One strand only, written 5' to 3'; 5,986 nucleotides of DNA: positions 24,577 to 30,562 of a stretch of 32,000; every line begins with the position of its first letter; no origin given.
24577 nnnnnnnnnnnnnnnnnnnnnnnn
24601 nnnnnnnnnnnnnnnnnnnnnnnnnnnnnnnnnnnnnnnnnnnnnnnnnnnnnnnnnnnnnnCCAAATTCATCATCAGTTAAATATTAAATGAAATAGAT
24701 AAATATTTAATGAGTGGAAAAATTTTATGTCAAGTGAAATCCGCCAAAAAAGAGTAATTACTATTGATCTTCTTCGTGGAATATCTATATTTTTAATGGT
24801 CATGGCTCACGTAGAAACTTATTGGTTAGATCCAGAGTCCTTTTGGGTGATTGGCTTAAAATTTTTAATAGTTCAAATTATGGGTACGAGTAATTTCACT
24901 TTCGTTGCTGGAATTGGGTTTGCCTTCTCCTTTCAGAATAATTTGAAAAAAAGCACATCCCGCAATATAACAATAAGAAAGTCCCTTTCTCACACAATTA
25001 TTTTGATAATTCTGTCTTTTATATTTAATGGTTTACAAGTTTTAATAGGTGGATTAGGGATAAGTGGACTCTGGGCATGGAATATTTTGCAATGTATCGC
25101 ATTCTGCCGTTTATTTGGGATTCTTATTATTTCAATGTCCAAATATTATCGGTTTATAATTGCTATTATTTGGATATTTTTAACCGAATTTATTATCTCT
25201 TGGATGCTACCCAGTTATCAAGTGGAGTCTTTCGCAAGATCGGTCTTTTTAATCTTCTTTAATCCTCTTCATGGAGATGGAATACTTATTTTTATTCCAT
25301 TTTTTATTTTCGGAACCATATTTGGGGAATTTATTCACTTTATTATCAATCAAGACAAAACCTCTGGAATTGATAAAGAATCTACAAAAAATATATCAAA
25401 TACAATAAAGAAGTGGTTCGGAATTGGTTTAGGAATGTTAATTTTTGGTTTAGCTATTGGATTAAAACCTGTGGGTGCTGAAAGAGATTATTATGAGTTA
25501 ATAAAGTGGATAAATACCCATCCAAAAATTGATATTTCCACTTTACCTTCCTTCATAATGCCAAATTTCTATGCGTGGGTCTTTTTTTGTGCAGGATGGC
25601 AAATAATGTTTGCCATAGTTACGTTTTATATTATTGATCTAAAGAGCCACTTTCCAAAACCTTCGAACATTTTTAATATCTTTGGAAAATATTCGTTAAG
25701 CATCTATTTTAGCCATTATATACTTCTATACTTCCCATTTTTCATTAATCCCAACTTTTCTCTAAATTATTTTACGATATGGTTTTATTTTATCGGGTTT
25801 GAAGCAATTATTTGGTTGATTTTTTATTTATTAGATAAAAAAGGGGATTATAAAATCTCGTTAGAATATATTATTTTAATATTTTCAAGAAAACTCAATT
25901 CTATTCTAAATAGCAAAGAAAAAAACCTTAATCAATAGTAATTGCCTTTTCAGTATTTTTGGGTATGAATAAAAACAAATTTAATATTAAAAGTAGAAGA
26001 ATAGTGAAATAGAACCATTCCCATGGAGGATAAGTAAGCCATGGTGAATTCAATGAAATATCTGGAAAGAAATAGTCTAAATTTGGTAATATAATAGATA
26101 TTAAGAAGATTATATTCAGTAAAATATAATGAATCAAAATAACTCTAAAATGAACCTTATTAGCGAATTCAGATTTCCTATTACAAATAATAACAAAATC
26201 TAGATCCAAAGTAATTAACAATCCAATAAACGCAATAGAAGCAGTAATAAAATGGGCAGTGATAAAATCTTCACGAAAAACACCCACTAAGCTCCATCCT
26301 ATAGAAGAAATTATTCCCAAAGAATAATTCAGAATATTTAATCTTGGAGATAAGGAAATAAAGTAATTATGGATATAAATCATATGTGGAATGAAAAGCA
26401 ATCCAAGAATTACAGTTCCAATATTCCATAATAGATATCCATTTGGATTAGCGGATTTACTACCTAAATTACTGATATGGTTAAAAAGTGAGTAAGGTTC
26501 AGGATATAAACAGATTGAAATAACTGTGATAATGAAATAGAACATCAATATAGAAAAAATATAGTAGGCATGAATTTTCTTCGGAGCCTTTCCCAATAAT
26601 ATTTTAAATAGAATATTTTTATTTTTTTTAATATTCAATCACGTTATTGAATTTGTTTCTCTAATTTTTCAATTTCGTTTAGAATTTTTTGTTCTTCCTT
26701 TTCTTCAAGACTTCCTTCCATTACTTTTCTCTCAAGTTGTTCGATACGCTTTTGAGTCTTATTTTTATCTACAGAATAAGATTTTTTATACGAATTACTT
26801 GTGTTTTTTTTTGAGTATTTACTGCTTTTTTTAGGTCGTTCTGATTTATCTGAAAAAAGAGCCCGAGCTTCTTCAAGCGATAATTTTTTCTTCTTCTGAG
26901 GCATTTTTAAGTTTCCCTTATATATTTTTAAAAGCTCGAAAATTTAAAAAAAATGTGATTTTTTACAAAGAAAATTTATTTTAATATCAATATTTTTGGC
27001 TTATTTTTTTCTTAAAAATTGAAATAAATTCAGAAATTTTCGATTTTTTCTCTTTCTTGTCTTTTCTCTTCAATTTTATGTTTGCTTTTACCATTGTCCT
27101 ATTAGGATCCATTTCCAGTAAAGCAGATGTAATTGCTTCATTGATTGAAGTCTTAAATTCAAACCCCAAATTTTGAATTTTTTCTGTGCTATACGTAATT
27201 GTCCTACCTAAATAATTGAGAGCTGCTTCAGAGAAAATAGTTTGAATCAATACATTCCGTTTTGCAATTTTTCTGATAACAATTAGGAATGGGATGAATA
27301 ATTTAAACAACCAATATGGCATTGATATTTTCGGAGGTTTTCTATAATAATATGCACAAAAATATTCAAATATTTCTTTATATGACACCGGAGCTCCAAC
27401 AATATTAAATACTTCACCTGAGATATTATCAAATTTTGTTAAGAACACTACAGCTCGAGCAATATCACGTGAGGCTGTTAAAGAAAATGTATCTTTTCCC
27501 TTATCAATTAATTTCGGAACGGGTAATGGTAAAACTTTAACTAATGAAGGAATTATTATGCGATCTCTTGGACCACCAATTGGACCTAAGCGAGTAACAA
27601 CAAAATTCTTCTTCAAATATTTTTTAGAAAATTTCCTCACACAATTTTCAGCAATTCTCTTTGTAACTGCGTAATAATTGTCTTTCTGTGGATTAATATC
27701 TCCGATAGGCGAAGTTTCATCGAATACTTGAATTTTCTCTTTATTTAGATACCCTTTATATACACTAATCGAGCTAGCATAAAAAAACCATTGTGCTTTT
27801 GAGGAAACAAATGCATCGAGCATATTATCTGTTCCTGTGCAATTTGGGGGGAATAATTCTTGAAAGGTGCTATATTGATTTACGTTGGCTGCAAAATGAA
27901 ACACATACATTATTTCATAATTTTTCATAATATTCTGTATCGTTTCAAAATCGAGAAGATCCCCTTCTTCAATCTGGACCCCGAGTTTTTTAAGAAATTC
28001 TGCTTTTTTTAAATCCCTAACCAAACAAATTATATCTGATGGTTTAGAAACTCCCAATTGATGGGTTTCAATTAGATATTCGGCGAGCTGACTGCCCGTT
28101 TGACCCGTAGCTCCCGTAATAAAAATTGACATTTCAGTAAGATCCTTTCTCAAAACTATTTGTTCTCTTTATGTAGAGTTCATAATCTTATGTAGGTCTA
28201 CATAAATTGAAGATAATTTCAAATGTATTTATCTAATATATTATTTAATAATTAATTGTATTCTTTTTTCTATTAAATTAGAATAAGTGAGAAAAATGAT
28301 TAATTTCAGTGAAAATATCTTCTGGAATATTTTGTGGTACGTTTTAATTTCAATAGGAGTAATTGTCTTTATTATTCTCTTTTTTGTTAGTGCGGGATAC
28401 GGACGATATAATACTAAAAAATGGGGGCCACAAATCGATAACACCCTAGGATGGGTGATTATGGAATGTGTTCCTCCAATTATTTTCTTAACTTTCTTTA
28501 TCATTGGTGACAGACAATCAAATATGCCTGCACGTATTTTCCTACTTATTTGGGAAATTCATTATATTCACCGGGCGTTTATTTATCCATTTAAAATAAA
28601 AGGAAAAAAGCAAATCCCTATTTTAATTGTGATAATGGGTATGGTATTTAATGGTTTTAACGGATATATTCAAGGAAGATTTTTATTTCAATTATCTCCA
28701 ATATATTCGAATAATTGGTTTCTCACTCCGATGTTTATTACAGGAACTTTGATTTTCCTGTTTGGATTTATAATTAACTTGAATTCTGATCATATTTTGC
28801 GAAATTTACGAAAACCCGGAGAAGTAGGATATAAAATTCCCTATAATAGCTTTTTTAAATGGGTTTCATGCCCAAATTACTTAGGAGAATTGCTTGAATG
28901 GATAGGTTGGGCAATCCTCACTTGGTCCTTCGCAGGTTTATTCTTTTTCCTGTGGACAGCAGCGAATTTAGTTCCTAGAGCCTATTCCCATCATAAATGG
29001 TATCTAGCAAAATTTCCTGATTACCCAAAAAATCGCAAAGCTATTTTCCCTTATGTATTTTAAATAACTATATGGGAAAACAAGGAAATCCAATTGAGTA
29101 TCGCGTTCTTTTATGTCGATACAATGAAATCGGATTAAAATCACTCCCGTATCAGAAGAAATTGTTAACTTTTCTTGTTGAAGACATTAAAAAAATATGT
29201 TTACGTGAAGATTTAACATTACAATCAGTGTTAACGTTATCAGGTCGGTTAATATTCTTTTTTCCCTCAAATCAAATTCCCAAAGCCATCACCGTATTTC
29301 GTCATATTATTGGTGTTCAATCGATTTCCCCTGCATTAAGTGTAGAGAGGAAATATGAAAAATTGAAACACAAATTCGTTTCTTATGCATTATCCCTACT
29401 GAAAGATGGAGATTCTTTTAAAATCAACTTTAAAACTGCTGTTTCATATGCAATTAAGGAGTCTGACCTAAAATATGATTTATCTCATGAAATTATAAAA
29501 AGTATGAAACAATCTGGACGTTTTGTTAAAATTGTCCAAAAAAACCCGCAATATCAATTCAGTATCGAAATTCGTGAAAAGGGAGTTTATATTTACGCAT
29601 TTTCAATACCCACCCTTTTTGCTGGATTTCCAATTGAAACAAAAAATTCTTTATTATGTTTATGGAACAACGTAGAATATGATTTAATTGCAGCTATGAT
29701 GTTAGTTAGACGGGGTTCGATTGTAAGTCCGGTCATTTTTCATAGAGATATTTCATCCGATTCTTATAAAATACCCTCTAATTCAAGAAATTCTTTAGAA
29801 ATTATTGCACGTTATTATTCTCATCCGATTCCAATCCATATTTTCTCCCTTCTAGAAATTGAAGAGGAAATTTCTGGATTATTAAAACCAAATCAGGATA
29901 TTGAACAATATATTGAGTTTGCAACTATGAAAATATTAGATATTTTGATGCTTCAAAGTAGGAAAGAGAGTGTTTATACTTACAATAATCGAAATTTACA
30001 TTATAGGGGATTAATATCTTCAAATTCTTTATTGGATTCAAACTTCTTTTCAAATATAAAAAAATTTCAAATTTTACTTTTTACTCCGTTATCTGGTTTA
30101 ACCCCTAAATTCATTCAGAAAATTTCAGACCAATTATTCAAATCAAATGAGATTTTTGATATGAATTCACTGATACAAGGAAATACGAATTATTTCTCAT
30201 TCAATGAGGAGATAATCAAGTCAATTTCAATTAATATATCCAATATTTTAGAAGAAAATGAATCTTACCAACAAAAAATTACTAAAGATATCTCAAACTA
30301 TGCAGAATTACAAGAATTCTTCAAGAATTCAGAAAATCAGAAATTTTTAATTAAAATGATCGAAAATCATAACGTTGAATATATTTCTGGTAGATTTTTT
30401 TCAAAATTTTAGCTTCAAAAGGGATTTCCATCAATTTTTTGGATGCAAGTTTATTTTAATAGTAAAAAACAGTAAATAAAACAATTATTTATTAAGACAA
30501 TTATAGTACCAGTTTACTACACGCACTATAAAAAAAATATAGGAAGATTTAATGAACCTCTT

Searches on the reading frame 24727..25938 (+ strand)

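Call 9: search_protein_families(library=pfam, proteins=[window:24727-25938:+], max_evalue=0.01)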
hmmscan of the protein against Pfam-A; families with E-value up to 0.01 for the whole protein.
window:24727-25938:+ (403 aa): 2 families
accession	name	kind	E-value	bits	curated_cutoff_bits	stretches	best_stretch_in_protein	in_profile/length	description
PF01757.29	Acyl_transf_3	-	2.1e-10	40.7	31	1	12-368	3-324/326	Acyltransferase domain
PF07786.18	HGSNAT_cat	-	1.2e-06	28.6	22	1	9-162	1-145/222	Heparan-alpha-glucosaminide N-acetyltransferase, catalytic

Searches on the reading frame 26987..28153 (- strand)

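Call 9: search_protein_families(library=pfam, proteins=[window:26987-28153:-], max_evalue=0.01)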
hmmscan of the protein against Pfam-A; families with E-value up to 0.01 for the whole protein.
window:26987-28153:- (388 aa): 9 families
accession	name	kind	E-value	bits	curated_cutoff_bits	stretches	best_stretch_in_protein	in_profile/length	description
PF01370.27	Epimerase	-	1.1e-26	94.2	20.9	1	10-251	1-239/240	NAD dependent epimerase/dehydratase family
PF01073.25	3Beta_HSD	-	1.8e-16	60.5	22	1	12-209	2-198/280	3-beta hydroxysteroid dehydrogenase/isomerase family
PF16363.11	GDP_Man_Dehyd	-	2.7e-16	60.4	27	1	11-180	1-172/332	GDP-mannose 4,6 dehydratase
PF07993.18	NAD_binding_4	-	9.4e-16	58.2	20.1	1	70-194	80-209/258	Male sterility protein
PF02719.21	Polysacc_synt_2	-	1.8e-08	34.3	20.2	1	10-127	1-127/293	Polysaccharide biosynthesis protein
PF13460.12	NAD_binding_10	-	3.3e-08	34.1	27.2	1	14-139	1-104/184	NAD(P)H-binding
PF05368.20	NmrA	-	1.3e-07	32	27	1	9-146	4-126/298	NmrA-like family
PF04321.23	RmlD_sub_bind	-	8.5e-06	25.5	27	1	8-179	1-143/287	RmlD substrate binding domain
PF08659.16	KR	-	0.0024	18.3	22.6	1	10-134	3-142/180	KR domain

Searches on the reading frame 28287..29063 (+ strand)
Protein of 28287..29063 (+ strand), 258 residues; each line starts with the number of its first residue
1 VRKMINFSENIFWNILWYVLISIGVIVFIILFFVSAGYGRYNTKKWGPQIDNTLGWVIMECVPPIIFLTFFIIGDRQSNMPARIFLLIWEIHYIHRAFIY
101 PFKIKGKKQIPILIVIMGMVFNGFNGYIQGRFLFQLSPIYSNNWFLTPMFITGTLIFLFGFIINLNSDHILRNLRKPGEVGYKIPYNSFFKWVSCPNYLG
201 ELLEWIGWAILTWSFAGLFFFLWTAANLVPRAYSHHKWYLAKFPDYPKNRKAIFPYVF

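Call 9: search_protein_families(library=pfam, proteins=[window:28287-29063:+], max_evalue=0.01)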
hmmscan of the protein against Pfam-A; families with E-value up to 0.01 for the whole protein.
window:28287-29063:+ (258 aa): 3 families
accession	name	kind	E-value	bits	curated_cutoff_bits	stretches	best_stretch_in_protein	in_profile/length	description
PF02544.21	Steroid_dh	-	2.7e-52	177.2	22.6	1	108-258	1-150/150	3-oxo-5-alpha-steroid 4-dehydrogenase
PF06966.17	DUF1295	-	1.2e-05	25.3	20.4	1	144-215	115-186/235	Protein of unknown function (DUF1295)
PF04191.18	PEMT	-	0.0025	18.7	25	1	150-229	3-88/105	Phospholipid methyltransferase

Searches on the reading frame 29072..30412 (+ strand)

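Call 9: search_protein_families(library=pfam, proteins=[window:29072-30412:+], max_evalue=0.01)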
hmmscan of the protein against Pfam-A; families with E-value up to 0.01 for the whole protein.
window:29072-30412:+ (446 aa): 2 families
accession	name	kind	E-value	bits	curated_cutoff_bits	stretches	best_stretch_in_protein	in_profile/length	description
PF22025.1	ThiI_fer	-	0.00016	22.5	25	1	13-86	2-72/72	ThiI ferredoxin-like domain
PF02926.22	THUMP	-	0.00071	20.4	20.6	1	95-175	4-82/84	THUMP domain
